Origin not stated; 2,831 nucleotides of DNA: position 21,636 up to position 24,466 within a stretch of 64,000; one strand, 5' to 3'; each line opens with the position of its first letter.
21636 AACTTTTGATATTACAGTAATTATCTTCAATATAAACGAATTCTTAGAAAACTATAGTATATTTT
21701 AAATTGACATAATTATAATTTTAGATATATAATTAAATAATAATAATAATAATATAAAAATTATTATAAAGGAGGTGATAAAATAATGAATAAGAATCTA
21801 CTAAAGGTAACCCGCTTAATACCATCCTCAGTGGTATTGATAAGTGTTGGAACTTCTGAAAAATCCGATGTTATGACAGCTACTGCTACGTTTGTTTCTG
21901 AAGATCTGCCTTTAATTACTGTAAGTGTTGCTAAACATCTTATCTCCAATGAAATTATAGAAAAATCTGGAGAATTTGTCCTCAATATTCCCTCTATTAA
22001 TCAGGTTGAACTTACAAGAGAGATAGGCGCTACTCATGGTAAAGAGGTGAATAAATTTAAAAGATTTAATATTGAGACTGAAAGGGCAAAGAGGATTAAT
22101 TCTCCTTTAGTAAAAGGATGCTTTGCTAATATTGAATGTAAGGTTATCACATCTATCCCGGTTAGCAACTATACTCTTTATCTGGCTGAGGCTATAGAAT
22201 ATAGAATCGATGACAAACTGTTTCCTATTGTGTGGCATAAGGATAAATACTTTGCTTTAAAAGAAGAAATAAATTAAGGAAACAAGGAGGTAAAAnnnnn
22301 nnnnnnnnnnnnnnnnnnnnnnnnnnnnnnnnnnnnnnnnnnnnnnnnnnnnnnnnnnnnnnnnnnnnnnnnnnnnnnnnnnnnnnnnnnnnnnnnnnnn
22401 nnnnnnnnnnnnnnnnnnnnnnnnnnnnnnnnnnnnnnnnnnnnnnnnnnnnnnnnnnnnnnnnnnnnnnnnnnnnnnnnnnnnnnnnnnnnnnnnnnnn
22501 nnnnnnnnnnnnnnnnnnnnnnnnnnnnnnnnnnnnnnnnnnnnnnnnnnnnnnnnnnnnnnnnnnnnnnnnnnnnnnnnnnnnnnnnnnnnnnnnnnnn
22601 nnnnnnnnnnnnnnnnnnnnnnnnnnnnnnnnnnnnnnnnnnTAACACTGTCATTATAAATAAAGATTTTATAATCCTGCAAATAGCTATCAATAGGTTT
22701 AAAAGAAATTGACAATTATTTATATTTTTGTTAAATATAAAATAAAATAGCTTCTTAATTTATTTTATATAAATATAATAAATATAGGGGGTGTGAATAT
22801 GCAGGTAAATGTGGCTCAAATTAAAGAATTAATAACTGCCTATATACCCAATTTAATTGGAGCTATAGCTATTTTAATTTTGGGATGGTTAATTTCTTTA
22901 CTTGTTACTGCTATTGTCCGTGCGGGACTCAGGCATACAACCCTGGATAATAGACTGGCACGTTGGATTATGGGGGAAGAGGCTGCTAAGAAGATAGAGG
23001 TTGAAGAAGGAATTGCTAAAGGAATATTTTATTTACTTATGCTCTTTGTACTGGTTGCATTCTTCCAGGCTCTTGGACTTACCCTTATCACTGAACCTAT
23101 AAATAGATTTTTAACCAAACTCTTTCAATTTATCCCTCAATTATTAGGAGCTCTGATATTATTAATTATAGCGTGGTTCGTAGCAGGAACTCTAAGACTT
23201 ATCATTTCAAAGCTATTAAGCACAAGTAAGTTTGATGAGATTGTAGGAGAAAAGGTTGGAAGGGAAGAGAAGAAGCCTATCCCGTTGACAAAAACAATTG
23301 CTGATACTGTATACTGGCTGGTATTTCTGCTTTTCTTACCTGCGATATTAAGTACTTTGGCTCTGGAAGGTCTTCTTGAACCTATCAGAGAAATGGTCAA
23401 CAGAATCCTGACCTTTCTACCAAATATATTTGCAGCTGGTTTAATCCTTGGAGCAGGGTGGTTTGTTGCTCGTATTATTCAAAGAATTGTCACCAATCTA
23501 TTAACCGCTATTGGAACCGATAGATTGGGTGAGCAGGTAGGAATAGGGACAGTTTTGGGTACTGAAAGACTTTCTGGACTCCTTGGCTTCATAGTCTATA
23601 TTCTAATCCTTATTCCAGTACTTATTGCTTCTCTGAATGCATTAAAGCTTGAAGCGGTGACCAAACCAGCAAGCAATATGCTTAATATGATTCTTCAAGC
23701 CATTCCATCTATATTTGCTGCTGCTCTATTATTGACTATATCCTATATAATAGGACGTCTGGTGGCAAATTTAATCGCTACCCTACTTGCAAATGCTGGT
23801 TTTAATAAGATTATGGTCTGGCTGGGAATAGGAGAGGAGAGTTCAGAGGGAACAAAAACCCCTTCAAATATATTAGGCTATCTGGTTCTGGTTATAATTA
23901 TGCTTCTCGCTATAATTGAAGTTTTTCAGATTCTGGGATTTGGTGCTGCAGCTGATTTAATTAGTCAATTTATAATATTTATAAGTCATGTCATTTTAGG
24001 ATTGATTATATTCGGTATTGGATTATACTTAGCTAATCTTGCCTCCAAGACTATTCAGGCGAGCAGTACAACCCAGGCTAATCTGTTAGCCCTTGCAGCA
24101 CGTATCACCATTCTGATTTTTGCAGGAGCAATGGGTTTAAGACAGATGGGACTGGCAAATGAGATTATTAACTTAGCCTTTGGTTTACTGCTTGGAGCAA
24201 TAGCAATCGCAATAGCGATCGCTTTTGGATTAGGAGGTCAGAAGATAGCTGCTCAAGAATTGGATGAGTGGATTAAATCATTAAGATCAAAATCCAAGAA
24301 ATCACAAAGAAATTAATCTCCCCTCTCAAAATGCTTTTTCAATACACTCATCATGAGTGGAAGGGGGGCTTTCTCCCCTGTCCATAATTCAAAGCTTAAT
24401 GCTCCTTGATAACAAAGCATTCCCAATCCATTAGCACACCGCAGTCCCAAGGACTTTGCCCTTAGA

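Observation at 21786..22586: Flavin-reductase-like gene co-transcribed with a small internally duplicated Cys-rich protein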

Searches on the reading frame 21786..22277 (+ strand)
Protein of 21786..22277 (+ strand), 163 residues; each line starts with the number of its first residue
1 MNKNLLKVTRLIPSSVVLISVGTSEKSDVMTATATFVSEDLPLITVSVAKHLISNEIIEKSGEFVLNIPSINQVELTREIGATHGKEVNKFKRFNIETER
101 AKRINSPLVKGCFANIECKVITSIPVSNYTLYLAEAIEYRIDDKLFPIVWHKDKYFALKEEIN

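Call 3: search_protein_families(library=pfam, proteins=[window:21786-22277:+], max_evalue=1)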
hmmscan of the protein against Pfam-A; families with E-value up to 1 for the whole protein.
window:21786-22277:+ (163 aa): 1 family
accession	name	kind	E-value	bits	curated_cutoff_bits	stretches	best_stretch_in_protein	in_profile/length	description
PF01613.24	Flavin_Reduct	-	3.7e-25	89.3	27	1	10-158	2-152/153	Flavin reductase like domain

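Call 4: search_protein_families(library=ncbifam, proteins=[window:21786-22277:+], max_evalue=1)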
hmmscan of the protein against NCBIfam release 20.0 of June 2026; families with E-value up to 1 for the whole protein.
window:21786-22277:+ (163 aa): 8 families
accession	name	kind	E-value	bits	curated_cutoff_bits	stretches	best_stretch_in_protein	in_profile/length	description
NF045919.1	HphnlacHdxRed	equivalog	2.6e-08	33.4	340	1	24-156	31-156/309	p-hydroxyphenylacetate 3-hydroxylase reductase component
NF042921.1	HpaC_Thermus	equivalog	2.7e-08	33.9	200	1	4-158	4-149/150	4-hydroxyphenylacetate 3-monooxygenase reductase subunit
NF045733.1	StyMonoxStyB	equivalog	2.8e-08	33.8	200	1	17-156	16-147/150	styrene monooxygenase NADH-dependent flavin reductase subunit StyB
TIGR02296.1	HpaC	equivalog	6.2e-07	29.6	205.95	1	21-143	18-138/154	4-hydroxyphenylacetate 3-monooxygenase, reductase component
NF045630.1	monooxsub_HsaB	equivalog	4.8e-06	26.5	230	1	24-155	29-156/186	3-hydroxy-9,10-secoandrosta-1,3,5(10)-triene-9,17-dione monooxygenase reductase subunit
NF012030.0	PRK15486.1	equivalog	0.00014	21.6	315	1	18-159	24-163/170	4-hydroxyphenylacetate 3-monooxygenase reductase subunit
TIGR03615.1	RutF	equivalog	0.0005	20.1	254.75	1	16-156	17-154/156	NADH-dependent FMN reductase RutF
NF052639.1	FlvnRedFerAPor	equivalog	0.00076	19.2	260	1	16-154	18-151/158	flavin reductase FerA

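Call 16: list_cluster_members(proteins=[P0001, window:21786-22277:+])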
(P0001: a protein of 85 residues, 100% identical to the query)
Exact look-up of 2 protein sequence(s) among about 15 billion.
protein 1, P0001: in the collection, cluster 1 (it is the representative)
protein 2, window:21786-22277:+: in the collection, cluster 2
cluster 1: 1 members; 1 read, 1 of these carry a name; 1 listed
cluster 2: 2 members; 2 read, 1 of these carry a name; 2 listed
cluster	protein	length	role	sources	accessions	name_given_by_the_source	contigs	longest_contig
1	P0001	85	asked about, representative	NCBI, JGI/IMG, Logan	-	predicted RNA-binding Zn-ribbon protein involved in translation (DUF1610 family)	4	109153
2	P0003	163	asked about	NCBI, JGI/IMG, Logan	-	-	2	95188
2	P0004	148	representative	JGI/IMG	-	flavin reductase (DIM6/NTAB) family NADH-FMN oxidoreductase RutF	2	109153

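Call 43: search_solved_structures(query=window:21786-22277:+, max_evalue=0.001)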
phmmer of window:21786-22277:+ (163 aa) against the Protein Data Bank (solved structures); distinct sequences matched with E-value up to 0.001: 11.
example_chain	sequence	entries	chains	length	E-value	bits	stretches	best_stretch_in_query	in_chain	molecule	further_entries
2r6v_A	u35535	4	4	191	2e-14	56.9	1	11-146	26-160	Uncharacterized protein PH0856 | FMN-BINDING PROTEIN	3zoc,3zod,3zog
3e4v_A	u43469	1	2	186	1.3e-13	54.2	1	15-142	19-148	NADH:FMN oxidoreductase like protein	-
3hmz_A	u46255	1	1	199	2.1e-12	50.3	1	6-155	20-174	Flavin reductase domain protein, FMN-binding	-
4l82_A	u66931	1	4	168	2.1e-10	43.8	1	12-155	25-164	RifeA.00250.a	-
3bnk_A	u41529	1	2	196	8.9e-09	38.6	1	11-137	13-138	Flavoredoxin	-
4hx6_A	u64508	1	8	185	2.3e-06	30.8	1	7-137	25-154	Oxidoreductase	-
2d5m_A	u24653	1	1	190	2.8e-06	30.5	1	9-144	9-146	flavoredoxin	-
4r82_A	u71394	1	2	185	3.5e-06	30.2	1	7-137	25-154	Oxidoreductase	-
1rz0_A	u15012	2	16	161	5.4e-06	29.5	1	27-159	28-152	phenol 2-hydroxylase component B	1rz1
5zc2_B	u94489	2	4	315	1.5e-05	28.1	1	21-158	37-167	p-hydroxyphenylacetate 3-hydroxylase, reductase component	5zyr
2d36_A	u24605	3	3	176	0.0004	23.5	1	8-158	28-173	hypothetical NADH-dependent FMN oxidoreductase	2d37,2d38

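Call 72: find_homologous_proteins(query=window:21786-22277:+, max_evalue=1e-10)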
Query window:21786-22277:+ (163 aa): 73 proteins with E <= 1e-10 among 113 candidates.
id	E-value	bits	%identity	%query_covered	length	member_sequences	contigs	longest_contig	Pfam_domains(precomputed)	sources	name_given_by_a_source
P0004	2.7e-89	315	100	91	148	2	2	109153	PF01613.25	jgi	jgi:flavin reductase (DIM6/NTAB) family NADH-FMN oxidoreductase RutF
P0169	5.3e-59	216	56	99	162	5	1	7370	PF01613.25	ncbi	-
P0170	2.4e-58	214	58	99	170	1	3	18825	PF01613.25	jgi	jgi:flavin reductase (DIM6/NTAB) family NADH-FMN oxidoreductase RutF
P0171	2.4e-58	214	58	100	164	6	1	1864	PF01613.25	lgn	-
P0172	3.4e-58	214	59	99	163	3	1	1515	PF01613.25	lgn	-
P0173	3.6e-58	214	54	99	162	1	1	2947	PF01613.25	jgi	jgi:flavin reductase (DIM6/NTAB) family NADH-FMN oxidoreductase RutF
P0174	2.9e-57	211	52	99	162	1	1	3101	PF01613.25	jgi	-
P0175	6.1e-57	210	59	100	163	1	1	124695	PF01613.25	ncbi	ncbi:MAG: flavin reductase family protein [Thermodesulfobacteriota bacterium]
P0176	6.5e-57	209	55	100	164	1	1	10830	PF01613.25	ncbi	-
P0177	1.9e-56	208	55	99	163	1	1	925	PF01613.25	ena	-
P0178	2.0e-56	208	56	100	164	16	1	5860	PF01613.25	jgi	jgi:flavin reductase (DIM6/NTAB) family NADH-FMN oxidoreductase RutF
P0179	2.0e-56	208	56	99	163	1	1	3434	PF01613.25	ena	-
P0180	2.2e-56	208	55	99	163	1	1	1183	PF01613.25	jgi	-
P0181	5.1e-56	207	55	100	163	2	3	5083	PF01613.25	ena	-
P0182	6.6e-56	206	57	99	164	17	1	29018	PF01613.25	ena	-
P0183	8.9e-56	206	56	100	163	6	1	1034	PF01613.25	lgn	-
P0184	1.3e-55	205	56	99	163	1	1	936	PF01613.25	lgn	-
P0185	1.6e-55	205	57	99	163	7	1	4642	PF01613.25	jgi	-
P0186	2.0e-55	205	55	98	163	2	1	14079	PF01613.25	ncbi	-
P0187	3.0e-55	204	58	99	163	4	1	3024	PF01613.25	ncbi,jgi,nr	ncbi:MAG: flavin reductase family protein [Deltaproteobacteria bacterium]|jgi:flavin reductase (DIM6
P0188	4.2e-55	204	55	99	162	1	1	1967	PF01613.25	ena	-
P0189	1.5e-54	202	57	90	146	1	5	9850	PF01613.25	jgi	jgi:flavin reductase (DIM6/NTAB) family NADH-FMN oxidoreductase RutF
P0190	3.2e-54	201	55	99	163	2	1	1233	PF01613.25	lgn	-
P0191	6.2e-54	200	54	99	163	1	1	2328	PF01613.25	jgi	-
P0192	6.7e-54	200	54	100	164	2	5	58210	PF01613.25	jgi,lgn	jgi:flavin reductase (DIM6/NTAB) family NADH-FMN oxidoreductase RutF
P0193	1.5e-53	199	59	90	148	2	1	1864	PF01613.25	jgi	jgi:flavin reductase (DIM6/NTAB) family NADH-FMN oxidoreductase RutF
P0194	1.6e-53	198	56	100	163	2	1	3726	PF01613.25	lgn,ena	-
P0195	2.3e-53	198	58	97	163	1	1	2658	PF01613.25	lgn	-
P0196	3.0e-53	198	55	99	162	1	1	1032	PF01613.25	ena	-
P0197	3.2e-53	197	56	100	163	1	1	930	PF01613.25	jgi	jgi:flavin reductase (DIM6/NTAB) family NADH-FMN oxidoreductase RutF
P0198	4.2e-53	197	52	99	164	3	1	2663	PF01613.25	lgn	-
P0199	4.4e-53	197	54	100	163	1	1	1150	PF01613.25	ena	-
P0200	7.7e-53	196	52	100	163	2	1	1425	PF01613.25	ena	-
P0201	9.0e-53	196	55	99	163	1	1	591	PF01613.25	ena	-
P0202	1.2e-52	196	55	99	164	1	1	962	PF01613.25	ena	-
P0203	2.1e-52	195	57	97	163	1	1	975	PF01613.25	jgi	jgi:flavin reductase (DIM6/NTAB) family NADH-FMN oxidoreductase RutF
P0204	2.6e-52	194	53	100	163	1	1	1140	PF01613.25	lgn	-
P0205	9.4e-52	193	53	97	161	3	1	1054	PF01613.25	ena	-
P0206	1.3e-51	192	52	100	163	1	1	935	PF01613.25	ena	-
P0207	2.2e-51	192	54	99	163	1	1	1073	PF01613.25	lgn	-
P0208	2.6e-51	191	52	99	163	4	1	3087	PF01613.25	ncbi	-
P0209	1.1e-50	189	49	100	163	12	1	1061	PF01613.25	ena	-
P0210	2.2e-50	188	52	99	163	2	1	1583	PF01613.25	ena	-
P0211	1.1e-49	186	56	93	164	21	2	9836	PF01613.25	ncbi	-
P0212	1.5e-49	186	55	93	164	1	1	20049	PF01613.25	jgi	jgi:flavin reductase (DIM6/NTAB) family NADH-FMN oxidoreductase RutF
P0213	2.3e-49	185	53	99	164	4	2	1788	PF01613.25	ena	-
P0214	2.8e-49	185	56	93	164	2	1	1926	PF01613.25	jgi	jgi:flavin reductase (DIM6/NTAB) family NADH-FMN oxidoreductase RutF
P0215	3.9e-49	184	51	99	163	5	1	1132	PF01613.25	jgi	jgi:flavin reductase (DIM6/NTAB) family NADH-FMN oxidoreductase RutF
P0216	5.2e-49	184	54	99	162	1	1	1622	PF01613.25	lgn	-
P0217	8.3e-49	183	50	99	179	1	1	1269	PF01613.25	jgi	jgi:flavin reductase (DIM6/NTAB) family NADH-FMN oxidoreductase RutF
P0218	2.1e-48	182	54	93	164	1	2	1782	PF01613.25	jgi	jgi:flavin reductase (DIM6/NTAB) family NADH-FMN oxidoreductase RutF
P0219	4.7e-48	181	53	95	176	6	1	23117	PF01613.25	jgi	jgi:flavin reductase (DIM6/NTAB) family NADH-FMN oxidoreductase RutF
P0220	9.6e-48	180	53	93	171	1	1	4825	PF01613.25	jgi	jgi:flavin reductase (DIM6/NTAB) family NADH-FMN oxidoreductase RutF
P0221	7.4e-47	177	58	78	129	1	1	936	PF01613.25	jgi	jgi:flavin reductase (DIM6/NTAB) family NADH-FMN oxidoreductase RutF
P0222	1.3e-46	176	51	100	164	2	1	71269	PF01613.25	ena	-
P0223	1.9e-46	175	49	99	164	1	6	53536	PF01613.25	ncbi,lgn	-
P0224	2.2e-46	175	51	100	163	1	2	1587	PF01613.25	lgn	-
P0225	6.9e-46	174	56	93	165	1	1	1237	PF01613.25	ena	-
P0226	1.3e-44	170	50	100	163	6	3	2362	PF01613.25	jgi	jgi:flavin reductase (DIM6/NTAB) family NADH-FMN oxidoreductase RutF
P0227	1.5e-44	169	50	100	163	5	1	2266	PF01613.25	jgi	jgi:flavin reductase (DIM6/NTAB) family NADH-FMN oxidoreductase RutF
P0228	1.6e-44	169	50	100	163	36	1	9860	PF01613.25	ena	-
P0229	2.8e-44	168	54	88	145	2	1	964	PF01613.25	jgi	jgi:flavin reductase (DIM6/NTAB) family NADH-FMN oxidoreductase RutF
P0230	2.8e-44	168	51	93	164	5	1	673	PF01613.25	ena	-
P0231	1.5e-43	166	48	100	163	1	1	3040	PF01613.25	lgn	-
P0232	1.2e-42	163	56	82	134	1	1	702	PF01613.25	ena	-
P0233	1.3e-40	157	53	82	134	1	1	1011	PF01613.25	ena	-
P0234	5.2e-38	148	46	96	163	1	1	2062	PF01613.25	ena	-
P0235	1.1e-21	95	51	63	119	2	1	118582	PF01613.25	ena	-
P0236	5.8e-19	86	38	82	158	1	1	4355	PF01613.25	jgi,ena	-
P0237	1.3e-18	85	34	82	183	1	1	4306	PF01613.25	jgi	-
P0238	1.1e-17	82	37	77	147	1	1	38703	PF01613.25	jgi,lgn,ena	-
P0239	1.0e-14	73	35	83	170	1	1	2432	PF01613.25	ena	-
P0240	5.5e-14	70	32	83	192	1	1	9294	PF01613.25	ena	-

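Call 73: find_encoding_contigs(protein=P0175, flank=4000, max_places=2)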
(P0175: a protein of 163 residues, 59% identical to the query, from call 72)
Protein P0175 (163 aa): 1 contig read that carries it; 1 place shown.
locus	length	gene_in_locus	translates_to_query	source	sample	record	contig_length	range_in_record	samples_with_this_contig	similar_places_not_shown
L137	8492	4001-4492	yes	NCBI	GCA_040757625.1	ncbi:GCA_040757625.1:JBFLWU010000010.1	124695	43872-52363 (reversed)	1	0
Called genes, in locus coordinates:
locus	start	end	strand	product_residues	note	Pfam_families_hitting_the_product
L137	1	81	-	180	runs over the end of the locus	-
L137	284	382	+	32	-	PF08213:COX24_C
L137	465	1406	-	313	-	PF01145:Band_7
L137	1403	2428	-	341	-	PF01145:Band_7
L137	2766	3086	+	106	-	PF05258:DciA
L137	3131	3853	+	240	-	PF01170:UPF0020 (weak), PF05175:MTS, PF13649:Methyltransf_25 (faint), PF13847:Methyltransf_31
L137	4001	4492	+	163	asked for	PF01613:Flavin_Reduct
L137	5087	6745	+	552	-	PF05496:RuvB_N (weak), PF13177:DNA_pol3_delta2, PF13604:AAA_30, PF00004:AAA, PF07728:AAA_5 (weak), PF13401:AAA_22 (weak), PF22608:DNAX_ATPase_lid, PF12169:DNA_pol3_gamma3, +2 more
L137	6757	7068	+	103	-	PF02575:YbaB_DNA_bd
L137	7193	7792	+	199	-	PF21176:RecR_HhH, PF02132:RecR_ZnF (weak), PF13662:Toprim_4, PF01751:Toprim, PF21175:RecR_C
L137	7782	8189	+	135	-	PF03692:CxxCxxCC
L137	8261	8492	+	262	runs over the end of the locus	PF01177:Asp_Glu_race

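Call 74: find_encoding_contigs(protein=P0192, flank=4000, max_places=3)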
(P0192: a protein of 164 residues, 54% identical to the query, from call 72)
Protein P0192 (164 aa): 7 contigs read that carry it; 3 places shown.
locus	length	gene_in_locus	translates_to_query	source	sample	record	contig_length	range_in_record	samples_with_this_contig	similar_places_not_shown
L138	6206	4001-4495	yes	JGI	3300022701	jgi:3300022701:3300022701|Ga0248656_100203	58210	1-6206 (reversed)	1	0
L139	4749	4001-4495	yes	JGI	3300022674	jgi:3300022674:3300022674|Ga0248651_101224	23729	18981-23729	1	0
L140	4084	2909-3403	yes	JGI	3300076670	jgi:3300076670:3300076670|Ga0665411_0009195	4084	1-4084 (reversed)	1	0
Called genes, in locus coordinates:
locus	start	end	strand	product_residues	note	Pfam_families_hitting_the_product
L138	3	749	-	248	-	PF01553:Acyltransferase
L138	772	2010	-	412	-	PF00109:ketoacyl-synt, PF02801:Ketoacyl-synt_C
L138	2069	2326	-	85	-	PF00550:PP-binding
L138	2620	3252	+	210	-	PF13635:DUF4143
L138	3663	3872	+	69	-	PF03459:TOBE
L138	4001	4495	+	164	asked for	PF01613:Flavin_Reduct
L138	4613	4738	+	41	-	-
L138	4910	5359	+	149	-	-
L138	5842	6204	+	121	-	?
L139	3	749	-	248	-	PF01553:Acyltransferase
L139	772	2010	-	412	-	PF00109:ketoacyl-synt, PF02801:Ketoacyl-synt_C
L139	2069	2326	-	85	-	PF00550:PP-binding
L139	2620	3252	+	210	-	PF13635:DUF4143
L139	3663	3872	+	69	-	PF03459:TOBE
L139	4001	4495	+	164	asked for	PF01613:Flavin_Reduct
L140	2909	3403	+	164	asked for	PF01613:Flavin_Reduct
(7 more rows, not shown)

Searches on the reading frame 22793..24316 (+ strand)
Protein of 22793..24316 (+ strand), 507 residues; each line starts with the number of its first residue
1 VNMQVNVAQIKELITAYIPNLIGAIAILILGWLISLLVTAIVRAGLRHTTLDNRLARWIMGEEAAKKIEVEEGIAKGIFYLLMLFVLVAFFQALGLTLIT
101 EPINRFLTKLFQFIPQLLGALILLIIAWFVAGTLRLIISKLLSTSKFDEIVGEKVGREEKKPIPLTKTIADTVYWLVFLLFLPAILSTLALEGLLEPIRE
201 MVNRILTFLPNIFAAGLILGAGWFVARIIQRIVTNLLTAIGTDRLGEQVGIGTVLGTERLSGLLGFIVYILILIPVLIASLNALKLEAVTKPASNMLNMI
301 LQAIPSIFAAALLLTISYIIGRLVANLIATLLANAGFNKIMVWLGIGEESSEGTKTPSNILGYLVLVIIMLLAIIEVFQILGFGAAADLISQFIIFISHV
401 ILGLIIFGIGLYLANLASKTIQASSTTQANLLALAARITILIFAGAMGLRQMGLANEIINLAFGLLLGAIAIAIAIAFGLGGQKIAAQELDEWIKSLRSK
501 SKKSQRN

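Call 3: search_protein_families(library=pfam, proteins=[window:22793-24316:+], max_evalue=1)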
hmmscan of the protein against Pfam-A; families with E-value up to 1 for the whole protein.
window:22793-24316:+ (507 aa): 1 family
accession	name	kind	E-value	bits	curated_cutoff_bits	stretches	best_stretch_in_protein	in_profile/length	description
PF05552.17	MS_channel_1st_1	-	8e-56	186.2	22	5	196-245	1-50/50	Mechanosensitive ion channel, conserved TM helix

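Call 4: search_protein_families(library=ncbifam, proteins=[window:22793-24316:+], max_evalue=1)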
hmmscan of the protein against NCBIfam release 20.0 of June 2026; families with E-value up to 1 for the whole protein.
window:22793-24316:+ (507 aa): 2 families
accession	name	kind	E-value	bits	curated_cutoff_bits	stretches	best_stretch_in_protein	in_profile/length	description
NF033912.1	msc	subfamily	7.4e-102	341.3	100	2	164-486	43-365/365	mechanosensitive ion channel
NF049857.1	InaC_CT813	equivalog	0.3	11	200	1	419-481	24-84/241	inclusion membrane protein InaC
